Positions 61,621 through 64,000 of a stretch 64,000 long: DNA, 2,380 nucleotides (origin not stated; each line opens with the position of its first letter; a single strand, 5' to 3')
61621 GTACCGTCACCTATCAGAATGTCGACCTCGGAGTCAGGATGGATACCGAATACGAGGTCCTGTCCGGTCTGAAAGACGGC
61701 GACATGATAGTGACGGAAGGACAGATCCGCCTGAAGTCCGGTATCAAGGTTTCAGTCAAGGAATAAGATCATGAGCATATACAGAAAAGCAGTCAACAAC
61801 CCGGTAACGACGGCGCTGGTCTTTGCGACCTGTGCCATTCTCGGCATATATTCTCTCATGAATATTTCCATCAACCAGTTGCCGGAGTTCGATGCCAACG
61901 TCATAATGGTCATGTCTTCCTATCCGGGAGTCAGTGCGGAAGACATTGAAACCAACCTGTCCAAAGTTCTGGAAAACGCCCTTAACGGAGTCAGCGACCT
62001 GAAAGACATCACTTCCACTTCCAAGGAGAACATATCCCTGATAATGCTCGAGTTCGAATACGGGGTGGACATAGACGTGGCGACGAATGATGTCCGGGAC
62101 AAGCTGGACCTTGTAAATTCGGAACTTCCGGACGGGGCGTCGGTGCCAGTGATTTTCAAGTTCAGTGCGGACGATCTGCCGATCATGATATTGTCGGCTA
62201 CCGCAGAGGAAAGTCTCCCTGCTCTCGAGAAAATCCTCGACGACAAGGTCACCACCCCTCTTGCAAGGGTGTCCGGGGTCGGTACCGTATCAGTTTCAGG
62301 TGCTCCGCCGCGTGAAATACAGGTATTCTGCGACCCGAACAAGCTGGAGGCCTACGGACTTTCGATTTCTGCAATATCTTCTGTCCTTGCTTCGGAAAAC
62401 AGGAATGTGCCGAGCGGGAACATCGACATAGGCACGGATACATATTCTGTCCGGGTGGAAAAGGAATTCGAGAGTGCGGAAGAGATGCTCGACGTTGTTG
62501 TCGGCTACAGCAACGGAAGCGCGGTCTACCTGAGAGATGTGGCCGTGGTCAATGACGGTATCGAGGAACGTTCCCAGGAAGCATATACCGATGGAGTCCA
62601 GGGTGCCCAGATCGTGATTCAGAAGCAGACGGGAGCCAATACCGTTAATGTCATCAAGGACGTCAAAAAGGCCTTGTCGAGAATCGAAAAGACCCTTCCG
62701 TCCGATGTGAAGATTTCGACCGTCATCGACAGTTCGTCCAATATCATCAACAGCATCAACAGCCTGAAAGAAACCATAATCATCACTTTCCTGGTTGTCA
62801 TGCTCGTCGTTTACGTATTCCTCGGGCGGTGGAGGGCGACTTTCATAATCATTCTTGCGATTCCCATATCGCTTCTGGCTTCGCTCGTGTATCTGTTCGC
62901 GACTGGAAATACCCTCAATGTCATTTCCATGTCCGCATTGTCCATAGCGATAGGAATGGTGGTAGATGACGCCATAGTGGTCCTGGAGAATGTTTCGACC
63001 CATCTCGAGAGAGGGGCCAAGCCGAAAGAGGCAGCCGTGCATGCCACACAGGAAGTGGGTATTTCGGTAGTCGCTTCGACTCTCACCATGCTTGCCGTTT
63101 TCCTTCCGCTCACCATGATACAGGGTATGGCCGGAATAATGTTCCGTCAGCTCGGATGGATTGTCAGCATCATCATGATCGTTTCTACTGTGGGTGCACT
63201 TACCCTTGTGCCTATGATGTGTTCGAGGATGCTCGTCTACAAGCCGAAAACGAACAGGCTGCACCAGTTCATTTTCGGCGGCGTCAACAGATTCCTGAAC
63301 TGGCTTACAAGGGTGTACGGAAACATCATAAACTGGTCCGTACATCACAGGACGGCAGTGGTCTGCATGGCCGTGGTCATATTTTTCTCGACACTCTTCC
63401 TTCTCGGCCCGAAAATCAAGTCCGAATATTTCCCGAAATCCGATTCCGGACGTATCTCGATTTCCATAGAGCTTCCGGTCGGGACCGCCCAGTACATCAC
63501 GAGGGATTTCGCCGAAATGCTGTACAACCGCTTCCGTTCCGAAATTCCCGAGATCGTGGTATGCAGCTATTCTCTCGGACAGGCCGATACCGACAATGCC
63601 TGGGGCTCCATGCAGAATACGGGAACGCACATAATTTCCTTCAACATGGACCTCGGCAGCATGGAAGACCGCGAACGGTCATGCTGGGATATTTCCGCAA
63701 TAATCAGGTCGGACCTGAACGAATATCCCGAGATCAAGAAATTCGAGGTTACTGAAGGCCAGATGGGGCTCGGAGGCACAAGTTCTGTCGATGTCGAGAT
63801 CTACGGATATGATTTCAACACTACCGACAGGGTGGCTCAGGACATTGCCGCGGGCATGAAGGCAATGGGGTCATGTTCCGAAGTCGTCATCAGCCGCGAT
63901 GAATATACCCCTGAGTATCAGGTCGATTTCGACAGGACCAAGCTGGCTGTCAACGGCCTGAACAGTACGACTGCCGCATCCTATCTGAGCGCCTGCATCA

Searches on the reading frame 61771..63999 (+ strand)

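Call 8: search_protein_families(library=pfam, proteins=[window:61771-63999:+])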
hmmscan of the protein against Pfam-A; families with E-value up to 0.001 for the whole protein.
window:61771-63999:+ (743 aa): 2 families
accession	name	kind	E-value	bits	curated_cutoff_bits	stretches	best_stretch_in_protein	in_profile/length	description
PF00873.25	ACR_tran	-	4.5e-168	561.4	28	1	4-740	2-740/1021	AcrB/AcrD/AcrF family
PF03176.21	MMPL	-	1.6e-08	34.3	20.5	1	288-484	100-299/333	MMPL family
